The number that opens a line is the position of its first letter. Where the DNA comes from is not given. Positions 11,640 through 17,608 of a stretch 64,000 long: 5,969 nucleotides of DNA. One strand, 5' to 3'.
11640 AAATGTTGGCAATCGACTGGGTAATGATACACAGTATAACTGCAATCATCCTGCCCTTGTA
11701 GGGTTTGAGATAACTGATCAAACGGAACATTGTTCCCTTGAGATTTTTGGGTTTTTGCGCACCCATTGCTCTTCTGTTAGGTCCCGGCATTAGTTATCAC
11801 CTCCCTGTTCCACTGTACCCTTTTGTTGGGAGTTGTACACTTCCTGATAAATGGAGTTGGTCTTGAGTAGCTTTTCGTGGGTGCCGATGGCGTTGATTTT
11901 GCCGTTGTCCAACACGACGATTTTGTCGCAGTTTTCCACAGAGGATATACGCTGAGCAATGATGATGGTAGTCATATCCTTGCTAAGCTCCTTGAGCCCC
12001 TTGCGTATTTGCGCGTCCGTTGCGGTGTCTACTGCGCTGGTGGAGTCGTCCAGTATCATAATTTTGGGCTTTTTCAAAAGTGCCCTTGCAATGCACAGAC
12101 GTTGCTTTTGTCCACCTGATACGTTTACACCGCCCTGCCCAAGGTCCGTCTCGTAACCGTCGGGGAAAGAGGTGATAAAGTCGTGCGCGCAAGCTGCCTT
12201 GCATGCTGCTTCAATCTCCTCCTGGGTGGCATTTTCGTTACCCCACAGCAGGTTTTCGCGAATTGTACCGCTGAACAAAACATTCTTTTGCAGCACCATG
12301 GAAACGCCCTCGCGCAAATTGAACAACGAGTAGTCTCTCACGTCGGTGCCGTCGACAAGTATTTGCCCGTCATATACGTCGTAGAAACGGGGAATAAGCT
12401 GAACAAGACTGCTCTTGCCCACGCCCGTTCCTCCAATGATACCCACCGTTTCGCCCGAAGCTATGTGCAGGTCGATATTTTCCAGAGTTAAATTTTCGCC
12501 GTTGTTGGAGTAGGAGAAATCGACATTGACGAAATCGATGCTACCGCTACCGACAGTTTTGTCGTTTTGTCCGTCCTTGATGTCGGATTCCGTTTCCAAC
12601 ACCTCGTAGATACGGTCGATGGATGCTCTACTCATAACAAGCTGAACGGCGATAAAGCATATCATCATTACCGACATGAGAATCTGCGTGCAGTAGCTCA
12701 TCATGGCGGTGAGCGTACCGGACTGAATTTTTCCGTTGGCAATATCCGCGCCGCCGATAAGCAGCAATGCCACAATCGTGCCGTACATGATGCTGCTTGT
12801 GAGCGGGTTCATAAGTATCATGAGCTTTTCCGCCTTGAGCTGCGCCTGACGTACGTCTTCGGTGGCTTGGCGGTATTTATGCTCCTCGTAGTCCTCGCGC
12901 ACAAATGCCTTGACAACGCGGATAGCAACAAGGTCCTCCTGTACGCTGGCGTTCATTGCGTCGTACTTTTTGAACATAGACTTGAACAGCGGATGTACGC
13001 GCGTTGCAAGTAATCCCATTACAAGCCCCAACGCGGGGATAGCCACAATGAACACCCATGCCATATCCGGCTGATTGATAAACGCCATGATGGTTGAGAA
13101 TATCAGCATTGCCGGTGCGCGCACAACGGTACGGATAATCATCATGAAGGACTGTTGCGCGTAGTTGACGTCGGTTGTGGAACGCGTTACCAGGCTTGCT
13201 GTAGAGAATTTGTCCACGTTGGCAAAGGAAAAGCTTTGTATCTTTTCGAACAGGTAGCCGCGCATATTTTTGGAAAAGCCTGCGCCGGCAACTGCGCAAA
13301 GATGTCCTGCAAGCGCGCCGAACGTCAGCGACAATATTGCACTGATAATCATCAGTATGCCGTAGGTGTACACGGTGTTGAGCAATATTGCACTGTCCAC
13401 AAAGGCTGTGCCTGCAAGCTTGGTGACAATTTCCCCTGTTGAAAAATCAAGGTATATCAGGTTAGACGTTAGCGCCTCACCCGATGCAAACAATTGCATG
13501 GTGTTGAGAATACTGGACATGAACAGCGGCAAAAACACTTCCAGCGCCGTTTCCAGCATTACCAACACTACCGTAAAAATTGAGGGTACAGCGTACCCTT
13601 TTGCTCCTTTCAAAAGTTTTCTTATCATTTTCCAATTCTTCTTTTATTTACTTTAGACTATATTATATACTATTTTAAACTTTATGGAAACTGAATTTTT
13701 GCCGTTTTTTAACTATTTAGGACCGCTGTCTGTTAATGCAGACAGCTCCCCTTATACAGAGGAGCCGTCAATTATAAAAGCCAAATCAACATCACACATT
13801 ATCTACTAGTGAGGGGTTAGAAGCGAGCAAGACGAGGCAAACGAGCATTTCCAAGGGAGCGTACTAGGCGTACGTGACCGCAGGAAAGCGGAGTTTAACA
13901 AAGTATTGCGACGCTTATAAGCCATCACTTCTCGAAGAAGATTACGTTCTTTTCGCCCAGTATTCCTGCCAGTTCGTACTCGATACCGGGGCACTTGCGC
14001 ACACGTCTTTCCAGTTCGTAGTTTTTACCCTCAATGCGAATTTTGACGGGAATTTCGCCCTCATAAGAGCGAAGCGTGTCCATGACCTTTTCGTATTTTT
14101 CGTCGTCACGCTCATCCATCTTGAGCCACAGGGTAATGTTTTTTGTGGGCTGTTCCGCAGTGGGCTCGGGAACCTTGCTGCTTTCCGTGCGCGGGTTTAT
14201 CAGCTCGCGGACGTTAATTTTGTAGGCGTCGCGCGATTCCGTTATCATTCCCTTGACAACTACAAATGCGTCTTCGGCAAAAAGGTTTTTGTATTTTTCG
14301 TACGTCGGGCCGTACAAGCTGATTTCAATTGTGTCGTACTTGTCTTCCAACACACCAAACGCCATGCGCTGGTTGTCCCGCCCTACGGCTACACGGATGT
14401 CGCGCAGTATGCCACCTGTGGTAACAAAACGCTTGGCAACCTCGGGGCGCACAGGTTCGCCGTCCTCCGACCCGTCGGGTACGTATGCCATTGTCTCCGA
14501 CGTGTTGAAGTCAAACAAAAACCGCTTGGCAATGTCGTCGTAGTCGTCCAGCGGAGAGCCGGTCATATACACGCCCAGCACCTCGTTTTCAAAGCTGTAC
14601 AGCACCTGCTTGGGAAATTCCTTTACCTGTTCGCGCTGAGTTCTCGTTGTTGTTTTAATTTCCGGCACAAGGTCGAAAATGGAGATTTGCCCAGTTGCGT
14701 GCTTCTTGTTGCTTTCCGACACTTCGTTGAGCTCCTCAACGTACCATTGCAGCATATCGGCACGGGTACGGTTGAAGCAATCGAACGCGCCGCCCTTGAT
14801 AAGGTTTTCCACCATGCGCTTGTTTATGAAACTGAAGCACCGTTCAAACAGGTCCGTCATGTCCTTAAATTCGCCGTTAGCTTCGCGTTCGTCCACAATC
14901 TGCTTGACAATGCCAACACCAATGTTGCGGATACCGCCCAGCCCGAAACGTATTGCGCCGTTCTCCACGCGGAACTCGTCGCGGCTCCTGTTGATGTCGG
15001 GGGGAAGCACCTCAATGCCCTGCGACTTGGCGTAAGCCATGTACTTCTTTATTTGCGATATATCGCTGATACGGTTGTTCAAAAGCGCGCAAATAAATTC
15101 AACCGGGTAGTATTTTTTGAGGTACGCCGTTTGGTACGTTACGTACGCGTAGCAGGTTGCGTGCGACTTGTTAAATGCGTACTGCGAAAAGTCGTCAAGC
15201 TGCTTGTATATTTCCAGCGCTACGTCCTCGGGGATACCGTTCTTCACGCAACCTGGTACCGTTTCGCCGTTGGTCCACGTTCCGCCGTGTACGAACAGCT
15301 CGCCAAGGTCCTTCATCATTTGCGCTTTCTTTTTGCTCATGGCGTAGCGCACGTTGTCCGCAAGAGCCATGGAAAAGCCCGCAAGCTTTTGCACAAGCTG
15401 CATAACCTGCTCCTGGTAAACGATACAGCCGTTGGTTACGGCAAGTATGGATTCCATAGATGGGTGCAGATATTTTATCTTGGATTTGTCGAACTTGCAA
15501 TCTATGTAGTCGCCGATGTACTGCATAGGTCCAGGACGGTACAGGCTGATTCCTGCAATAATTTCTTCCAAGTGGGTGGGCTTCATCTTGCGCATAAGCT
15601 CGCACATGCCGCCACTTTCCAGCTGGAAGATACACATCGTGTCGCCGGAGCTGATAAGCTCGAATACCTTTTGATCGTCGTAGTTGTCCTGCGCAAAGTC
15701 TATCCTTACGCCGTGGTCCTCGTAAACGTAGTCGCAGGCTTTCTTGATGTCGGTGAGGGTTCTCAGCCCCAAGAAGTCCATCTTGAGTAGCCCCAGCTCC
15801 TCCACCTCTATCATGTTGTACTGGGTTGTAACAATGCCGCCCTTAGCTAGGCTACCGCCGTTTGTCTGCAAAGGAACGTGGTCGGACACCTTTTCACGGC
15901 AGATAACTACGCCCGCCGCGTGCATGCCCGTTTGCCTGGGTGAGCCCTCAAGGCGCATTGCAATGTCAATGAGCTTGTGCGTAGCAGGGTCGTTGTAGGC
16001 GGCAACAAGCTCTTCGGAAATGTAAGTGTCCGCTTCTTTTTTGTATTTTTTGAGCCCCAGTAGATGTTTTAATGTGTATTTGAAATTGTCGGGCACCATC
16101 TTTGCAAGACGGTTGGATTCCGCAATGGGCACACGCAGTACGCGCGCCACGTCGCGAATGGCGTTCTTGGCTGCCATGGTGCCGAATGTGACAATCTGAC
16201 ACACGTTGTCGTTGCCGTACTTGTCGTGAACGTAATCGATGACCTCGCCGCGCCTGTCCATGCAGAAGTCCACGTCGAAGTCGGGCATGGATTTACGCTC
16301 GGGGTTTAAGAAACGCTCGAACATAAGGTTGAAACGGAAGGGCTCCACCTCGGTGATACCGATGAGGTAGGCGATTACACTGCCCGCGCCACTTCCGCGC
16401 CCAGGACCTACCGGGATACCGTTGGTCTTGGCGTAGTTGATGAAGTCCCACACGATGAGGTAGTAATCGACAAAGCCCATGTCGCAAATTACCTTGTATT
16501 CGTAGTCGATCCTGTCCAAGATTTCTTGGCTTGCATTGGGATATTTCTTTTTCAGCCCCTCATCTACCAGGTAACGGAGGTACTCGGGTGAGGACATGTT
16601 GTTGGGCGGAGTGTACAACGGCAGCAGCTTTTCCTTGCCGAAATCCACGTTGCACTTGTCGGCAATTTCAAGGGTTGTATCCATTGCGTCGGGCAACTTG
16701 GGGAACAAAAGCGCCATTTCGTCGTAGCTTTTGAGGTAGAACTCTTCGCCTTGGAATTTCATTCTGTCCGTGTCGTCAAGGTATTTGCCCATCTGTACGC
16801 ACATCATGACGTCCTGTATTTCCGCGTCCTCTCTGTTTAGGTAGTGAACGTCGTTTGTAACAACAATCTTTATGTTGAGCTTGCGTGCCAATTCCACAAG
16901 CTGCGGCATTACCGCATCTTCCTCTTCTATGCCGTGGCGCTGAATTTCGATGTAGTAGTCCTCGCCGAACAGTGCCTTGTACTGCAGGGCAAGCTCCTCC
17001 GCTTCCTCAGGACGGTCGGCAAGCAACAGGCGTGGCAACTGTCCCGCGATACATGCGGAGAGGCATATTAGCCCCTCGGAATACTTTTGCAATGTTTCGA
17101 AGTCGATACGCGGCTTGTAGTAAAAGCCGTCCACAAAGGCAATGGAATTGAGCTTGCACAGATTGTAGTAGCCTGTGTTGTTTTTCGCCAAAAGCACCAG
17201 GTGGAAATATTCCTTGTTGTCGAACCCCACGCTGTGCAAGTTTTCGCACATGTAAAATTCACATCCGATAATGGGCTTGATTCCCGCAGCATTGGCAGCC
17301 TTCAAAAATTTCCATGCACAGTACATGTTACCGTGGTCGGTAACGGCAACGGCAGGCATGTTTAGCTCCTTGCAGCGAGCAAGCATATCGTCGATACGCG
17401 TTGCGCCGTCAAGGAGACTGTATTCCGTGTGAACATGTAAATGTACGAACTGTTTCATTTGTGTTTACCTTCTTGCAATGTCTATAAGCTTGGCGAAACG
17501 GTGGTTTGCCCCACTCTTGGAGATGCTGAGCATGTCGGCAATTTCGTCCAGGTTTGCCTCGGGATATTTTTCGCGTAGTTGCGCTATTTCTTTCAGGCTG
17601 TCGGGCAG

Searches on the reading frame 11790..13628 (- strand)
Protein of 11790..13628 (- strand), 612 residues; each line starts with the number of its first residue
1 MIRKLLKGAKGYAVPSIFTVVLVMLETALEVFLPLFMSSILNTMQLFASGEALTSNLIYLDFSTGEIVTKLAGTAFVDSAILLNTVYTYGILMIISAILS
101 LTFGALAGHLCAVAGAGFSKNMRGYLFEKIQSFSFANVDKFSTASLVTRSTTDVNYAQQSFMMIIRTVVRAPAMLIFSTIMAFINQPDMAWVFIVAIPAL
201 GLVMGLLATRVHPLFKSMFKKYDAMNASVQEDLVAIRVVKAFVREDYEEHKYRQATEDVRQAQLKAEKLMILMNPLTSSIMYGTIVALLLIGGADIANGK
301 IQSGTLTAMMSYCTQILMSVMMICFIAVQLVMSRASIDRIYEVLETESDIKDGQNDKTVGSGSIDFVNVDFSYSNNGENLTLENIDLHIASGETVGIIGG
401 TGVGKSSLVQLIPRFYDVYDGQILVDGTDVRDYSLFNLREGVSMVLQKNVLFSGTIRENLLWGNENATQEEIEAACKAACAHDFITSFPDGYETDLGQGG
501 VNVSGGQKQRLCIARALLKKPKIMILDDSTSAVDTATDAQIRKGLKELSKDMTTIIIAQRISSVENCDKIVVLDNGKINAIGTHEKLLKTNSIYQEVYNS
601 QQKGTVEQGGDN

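Call 11: search_protein_families(library=ncbifam, proteins=[window:11790-13628:-])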
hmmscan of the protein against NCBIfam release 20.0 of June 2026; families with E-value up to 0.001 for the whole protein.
window:11790-13628:- (612 aa): 185 families (the best 25 are shown)
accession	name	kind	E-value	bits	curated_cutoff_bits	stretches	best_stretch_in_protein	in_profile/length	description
TIGR02204.1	MsbA_rel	hypoth_equivalog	1.2e-113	380.8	780.4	1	82-598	56-572/576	ABC transporter, permease/ATP-binding protein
TIGR02203.1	MsbA_lipidA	equivalog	1.5e-110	370.4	602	1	4-602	4-570/572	lipid A export permease/ATP-binding protein MsbA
NF045513.1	HepA_fam_ABC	equivalog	2e-103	346.9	725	1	80-599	88-607/610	heterocyst formation ABC transporter subunit HepA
NF052233.1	CphA_assoc_ABC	equivalog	1.3e-100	337.9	880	1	82-605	225-747/766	cyanophycin metabolism-associated ABC transporter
TIGR00958.1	3a01208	subfamily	3.6e-100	336.3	874.6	1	62-596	182-709/711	antigen peptide transporter 2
NF008381.0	PRK11176.1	equivalog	1.3e-94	317.7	867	1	117-601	95-579/582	lipid A ABC transporter ATP-binding protein/permease MsbA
NF010178.0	PRK13657.1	equivalog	5.9e-88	295.8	733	1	160-601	129-570/588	glucan ABC transporter ATP-binding protein/ permease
TIGR01846.1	type_I_sec_HlyB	subfamily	6.5e-88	295.7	725.55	1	90-602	182-693/694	type I secretion system permease/ATPase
TIGR03375.1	type_I_sec_LssB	subfamily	8.1e-88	295.4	693.1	1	97-591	199-692/696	type I secretion system permease/ATPase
NF008055.0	PRK10789.1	equivalog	3.9e-84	283.2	845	1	120-603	90-573/590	SmdA family multidrug ABC transporter permease/ATP-binding protein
TIGR03796.1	NHLM_micro_ABC1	equivalog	1.7e-83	281.1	853.3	1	65-596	169-707/710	NHLP family bacteriocin export ABC transporter peptidase/permease/ATPase subunit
NF008364.0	PRK11160.1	equivalog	1e-76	258.8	630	1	120-599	93-573/575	heme ABC transporter ATP-binding protein/permease CydC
NF008056.1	PRK10790.1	equivalog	6e-72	243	746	1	83-604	65-578/584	SmdB family multidrug efflux ABC transporter permease/ATP-binding protein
TIGR03797.1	NHLM_micro_ABC2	equivalog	2.7e-71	241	709.4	1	90-601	179-685/686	NHLP bacteriocin export ABC transporter permease/ATPase subunit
TIGR01193.1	bacteriocin_ABC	subfamily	5.5e-71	240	523.85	1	152-599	260-707/708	peptide cleavage/export ABC transporter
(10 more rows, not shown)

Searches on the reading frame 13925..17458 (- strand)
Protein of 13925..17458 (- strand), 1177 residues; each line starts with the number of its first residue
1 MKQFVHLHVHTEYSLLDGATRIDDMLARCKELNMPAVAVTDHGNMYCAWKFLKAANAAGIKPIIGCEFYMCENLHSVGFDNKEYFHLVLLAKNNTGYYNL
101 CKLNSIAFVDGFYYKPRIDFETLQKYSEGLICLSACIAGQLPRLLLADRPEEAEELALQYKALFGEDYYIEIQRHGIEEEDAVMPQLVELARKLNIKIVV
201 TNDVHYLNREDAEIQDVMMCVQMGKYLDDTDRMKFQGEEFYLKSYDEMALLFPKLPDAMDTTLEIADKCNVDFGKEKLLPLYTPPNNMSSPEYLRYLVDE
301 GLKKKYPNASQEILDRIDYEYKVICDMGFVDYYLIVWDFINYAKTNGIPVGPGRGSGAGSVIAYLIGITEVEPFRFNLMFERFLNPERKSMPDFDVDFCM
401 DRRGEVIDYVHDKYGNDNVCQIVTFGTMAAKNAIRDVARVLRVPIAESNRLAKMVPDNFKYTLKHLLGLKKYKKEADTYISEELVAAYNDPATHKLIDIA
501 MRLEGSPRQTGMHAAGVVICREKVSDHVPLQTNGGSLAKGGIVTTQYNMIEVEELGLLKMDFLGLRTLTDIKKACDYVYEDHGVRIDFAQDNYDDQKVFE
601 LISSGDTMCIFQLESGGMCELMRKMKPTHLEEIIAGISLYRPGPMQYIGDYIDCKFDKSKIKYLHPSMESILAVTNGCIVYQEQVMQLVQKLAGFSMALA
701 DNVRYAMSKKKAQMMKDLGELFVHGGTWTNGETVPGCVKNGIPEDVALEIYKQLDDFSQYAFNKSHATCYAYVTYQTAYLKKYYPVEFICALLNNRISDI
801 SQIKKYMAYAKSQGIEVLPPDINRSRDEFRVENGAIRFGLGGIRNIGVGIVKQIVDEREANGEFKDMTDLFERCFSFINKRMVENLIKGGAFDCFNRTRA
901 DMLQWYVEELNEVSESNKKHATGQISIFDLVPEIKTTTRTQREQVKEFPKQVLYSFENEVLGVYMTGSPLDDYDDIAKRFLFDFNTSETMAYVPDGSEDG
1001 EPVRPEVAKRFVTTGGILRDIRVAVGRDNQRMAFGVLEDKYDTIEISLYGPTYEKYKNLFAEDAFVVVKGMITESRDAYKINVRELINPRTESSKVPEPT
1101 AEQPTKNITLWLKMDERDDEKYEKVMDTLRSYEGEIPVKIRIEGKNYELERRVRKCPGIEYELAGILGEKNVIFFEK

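Call 11: search_protein_families(library=ncbifam, proteins=[window:13925-17458:-])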
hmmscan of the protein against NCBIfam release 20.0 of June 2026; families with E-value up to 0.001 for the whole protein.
window:13925-17458:- (1177 aa): 14 families
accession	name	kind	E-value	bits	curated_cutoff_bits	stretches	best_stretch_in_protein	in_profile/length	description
NF005298.0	PRK06826.1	equivalog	0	1399.1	1260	1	2-1173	3-1149/1151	DNA polymerase III subunit alpha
NF004226.0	PRK05673.1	equivalog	0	1295.1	1002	1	2-1150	4-1115/1146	DNA polymerase III subunit alpha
TIGR00594.1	polc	superfamily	0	1238.5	434.35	1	4-1049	1-1022/1022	DNA polymerase III subunit alpha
NF005617.0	PRK07374.1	equivalog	1.6e-289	963.6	1653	1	3-1081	2-1072/1170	DNA polymerase III subunit alpha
NF005377.0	PRK06920.1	equivalog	6.5e-275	915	1806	1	3-1173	2-1105/1108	DNA polymerase III subunit alpha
NF007079.0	PRK09532.1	equivalog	6.5e-211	702.9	1525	1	3-765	2-779/876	DNA polymerase III subunit alpha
NF005516.0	PRK07135.1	equivalog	8.4e-203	676.3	1084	2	256-965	193-877/974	DNA polymerase III DnaE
NF005582.0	PRK07279.1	equivalog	2.2e-185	618.6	1279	1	4-1150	2-1007/1033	DNA polymerase III subunit alpha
NF004550.0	PRK05898.1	equivalog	7.1e-184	613.7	1182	2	197-917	136-827/971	DNA polymerase III subunit alpha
NF004225.0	PRK05672.1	subfamily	8.1e-172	573.7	939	1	2-916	4-891/1047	error-prone DNA polymerase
NF001688.0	PRK00448.1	equivalog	8.5e-65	219.1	873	3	79-374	609-913/1445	PolC-type DNA polymerase III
NF005616.0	PRK07373.1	equivalog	2.8e-59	200.8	646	1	761-1083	37-354/449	DNA polymerase III subunit alpha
TIGR01405.1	polC_Gram_pos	equivalog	2.5e-56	191.1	1043.45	2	81-374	377-678/1211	DNA polymerase III subunit alpha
NF045780.1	TrlF_fam_ATP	equivalog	0.00091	18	350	0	7-86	10-91/944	TrlF family AAA-like ATPase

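Call 69: find_homologous_proteins(query=window:13928-17458:-, max_evalue=1e-200)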
Query window:13928-17458:- (1177 aa): 7943 proteins with E <= 1e-200 among 8000 candidates; the best 120 are listed.
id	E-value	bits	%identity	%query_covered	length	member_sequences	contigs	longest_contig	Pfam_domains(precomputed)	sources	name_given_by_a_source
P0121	0.0e+0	2728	100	100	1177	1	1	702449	PF02811.27,PF14579.13,PF01336.32,PF17657.7,PF07733.19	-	-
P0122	0.0e+0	2588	94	100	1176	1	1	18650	PF02811.27,PF14579.13,PF01336.32,PF17657.7,PF07733.19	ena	-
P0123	0.0e+0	2584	94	100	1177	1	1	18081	PF02811.27,PF14579.13,PF01336.32,PF17657.7,PF07733.19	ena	-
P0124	0.0e+0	2582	94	100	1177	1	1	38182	PF02811.27,PF14579.13,PF01336.32,PF17657.7,PF07733.19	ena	-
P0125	0.0e+0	2579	94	100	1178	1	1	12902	PF02811.27,PF14579.13,PF01336.32,PF17657.7,PF07733.19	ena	-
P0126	0.0e+0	2541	92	100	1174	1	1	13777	PF02811.27,PF14579.13,PF01336.32,PF17657.7,PF07733.19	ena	-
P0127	0.0e+0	2514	92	100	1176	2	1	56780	PF02811.27,PF14579.13,PF01336.32,PF17657.7,PF07733.19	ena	-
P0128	0.0e+0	2512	92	100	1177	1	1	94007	PF02811.27,PF14579.13,PF01336.32,PF17657.7,PF07733.19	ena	-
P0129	0.0e+0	2512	91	100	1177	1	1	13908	PF02811.27,PF14579.13,PF01336.32,PF17657.7,PF07733.19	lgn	-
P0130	0.0e+0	2498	91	100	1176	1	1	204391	PF02811.27,PF14579.13,PF01336.32,PF17657.7,PF07733.19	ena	-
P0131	0.0e+0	2493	91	100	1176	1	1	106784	PF02811.27,PF14579.13,PF01336.32,PF17657.7,PF07733.19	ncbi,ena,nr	ncbi:MAG: DNA polymerase III subunit alpha [Clostridiales bacterium]|nr:DNA polymerase III subunit a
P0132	0.0e+0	2479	90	100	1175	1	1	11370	PF02811.27,PF14579.13,PF01336.32,PF17657.7,PF07733.19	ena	-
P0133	0.0e+0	2461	89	100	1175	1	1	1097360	PF02811.27,PF14579.13,PF01336.32,PF17657.7,PF07733.19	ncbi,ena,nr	ncbi:MAG: DNA polymerase III subunit alpha [Clostridiales bacterium]|nr:DNA polymerase III subunit a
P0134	0.0e+0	2455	88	100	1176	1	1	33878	PF02811.27,PF14579.13,PF01336.32,PF17657.7,PF07733.19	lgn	-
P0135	0.0e+0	2440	88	100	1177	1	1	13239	PF02811.27,PF14579.13,PF01336.32,PF17657.7,PF07733.19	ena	-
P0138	0.0e+0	2421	87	100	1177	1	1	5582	PF02811.27,PF14579.13,PF01336.32,PF17657.7,PF07733.19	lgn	-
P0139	0.0e+0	2404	87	100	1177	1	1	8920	PF02811.27,PF14579.13,PF01336.32,PF17657.7,PF07733.19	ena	-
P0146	0.0e+0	2373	85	100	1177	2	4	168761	PF02811.27,PF14579.13,PF01336.32,PF17657.7,PF07733.19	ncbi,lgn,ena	-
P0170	0.0e+0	2252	81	100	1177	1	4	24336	PF02811.27,PF14579.13,PF01336.32,PF17657.7,PF07733.19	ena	-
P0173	0.0e+0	2251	81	100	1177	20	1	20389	PF02811.27,PF14579.13,PF01336.32,PF17657.7,PF07733.19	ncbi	-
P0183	0.0e+0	2242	80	100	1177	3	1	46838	PF02811.27,PF14579.13,PF01336.32,PF17657.7,PF07733.19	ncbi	-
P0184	0.0e+0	2242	81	100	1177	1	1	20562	PF02811.27,PF14579.13,PF01336.32,PF17657.7,PF07733.19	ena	-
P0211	0.0e+0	1394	54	100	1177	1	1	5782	PF02811.27,PF14579.13,PF01336.32,PF17657.7,PF07733.19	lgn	-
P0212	0.0e+0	1385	53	100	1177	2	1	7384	PF02811.27,PF14579.13,PF01336.32,PF17657.7,PF07733.19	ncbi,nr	ncbi:MAG: DNA polymerase III subunit alpha [Clostridia bacterium]|nr:DNA polymerase III subunit alph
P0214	0.0e+0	1372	53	100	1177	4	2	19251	PF02811.27,PF14579.13,PF01336.32,PF17657.7,PF07733.19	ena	-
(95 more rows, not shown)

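Call 71: find_encoding_contigs(protein=P0124, flank=3000, max_places=1)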
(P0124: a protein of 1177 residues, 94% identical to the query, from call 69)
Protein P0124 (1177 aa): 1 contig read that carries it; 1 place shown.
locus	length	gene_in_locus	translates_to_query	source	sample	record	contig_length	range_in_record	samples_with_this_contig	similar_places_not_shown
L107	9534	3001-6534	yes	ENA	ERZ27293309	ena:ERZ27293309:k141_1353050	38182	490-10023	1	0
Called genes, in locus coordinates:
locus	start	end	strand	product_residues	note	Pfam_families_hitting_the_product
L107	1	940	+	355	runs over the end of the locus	PF13416:SBP_bac_8 (faint)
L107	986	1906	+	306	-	PF01565:FAD_binding_4, PF02873:MurB_C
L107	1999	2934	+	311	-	PF10298:WhiA_N (faint), PF14527:LAGLIDADG_WhiA, PF02650:HTH_WhiA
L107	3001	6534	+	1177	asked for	PF02811:PHP, PF07733:DNA_pol3_alpha, PF17657:DNA_pol3_finger, PF14579:HHH_6, PF01336:tRNA_anti-codon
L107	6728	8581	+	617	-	PF00664:ABC_membrane, PF00005:ABC_tran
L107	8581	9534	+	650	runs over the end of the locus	PF00664:ABC_membrane, PF00005:ABC_tran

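Call 72: find_encoding_contigs(protein=P0128, flank=3000, max_places=1)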
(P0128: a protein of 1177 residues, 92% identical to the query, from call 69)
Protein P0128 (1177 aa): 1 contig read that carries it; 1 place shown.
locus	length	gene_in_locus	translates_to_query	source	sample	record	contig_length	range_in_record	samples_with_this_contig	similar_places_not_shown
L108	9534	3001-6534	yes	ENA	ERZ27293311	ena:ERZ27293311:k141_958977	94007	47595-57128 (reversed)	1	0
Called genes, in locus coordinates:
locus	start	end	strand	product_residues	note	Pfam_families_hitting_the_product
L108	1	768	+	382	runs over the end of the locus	PF13416:SBP_bac_8 (faint)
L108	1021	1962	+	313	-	PF01565:FAD_binding_4, PF02873:MurB_C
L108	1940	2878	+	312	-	PF14527:LAGLIDADG_WhiA, PF02650:HTH_WhiA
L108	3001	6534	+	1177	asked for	PF02811:PHP, PF07733:DNA_pol3_alpha, PF17657:DNA_pol3_finger, PF14579:HHH_6, PF01336:tRNA_anti-codon (weak)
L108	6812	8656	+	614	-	PF00664:ABC_membrane, PF00005:ABC_tran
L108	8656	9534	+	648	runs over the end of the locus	PF00664:ABC_membrane, PF00005:ABC_tran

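Call 73: find_encoding_contigs(protein=P0130, flank=3000, max_places=1)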
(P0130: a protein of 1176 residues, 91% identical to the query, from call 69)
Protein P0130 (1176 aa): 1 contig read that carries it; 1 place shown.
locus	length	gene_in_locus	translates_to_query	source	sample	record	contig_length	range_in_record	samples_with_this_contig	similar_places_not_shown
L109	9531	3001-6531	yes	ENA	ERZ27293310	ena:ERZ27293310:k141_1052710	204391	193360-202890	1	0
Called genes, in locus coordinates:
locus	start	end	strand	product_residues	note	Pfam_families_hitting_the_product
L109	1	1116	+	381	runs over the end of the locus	-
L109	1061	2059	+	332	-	PF01565:FAD_binding_4, PF02873:MurB_C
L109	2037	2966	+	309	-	PF14527:LAGLIDADG_WhiA, PF02650:HTH_WhiA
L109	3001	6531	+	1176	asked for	PF02811:PHP, PF07733:DNA_pol3_alpha, PF17657:DNA_pol3_finger, PF14579:HHH_6, PF01336:tRNA_anti-codon (weak)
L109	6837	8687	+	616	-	PF00664:ABC_membrane, PF00005:ABC_tran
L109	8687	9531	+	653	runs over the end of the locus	PF00664:ABC_membrane, PF00005:ABC_tran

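Call 74: find_encoding_contigs(protein=P0133, flank=3000, max_places=1)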
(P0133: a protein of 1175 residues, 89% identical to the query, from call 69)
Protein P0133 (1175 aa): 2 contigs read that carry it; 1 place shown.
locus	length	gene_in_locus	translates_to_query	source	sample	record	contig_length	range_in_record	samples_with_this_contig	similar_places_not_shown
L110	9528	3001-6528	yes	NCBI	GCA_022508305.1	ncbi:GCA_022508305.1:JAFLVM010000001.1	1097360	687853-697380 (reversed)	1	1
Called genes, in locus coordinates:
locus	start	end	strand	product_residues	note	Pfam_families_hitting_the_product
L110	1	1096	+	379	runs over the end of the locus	-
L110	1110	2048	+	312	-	PF01565:FAD_binding_4, PF02873:MurB_C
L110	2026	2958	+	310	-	PF14527:LAGLIDADG_WhiA, PF02650:HTH_WhiA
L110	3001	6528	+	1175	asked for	PF02811:PHP, PF07733:DNA_pol3_alpha, PF17657:DNA_pol3_finger, PF14579:HHH_6, PF01336:tRNA_anti-codon (faint)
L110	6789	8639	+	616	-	PF00664:ABC_membrane, PF00005:ABC_tran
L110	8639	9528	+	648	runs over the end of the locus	PF00664:ABC_membrane, PF00005:ABC_tran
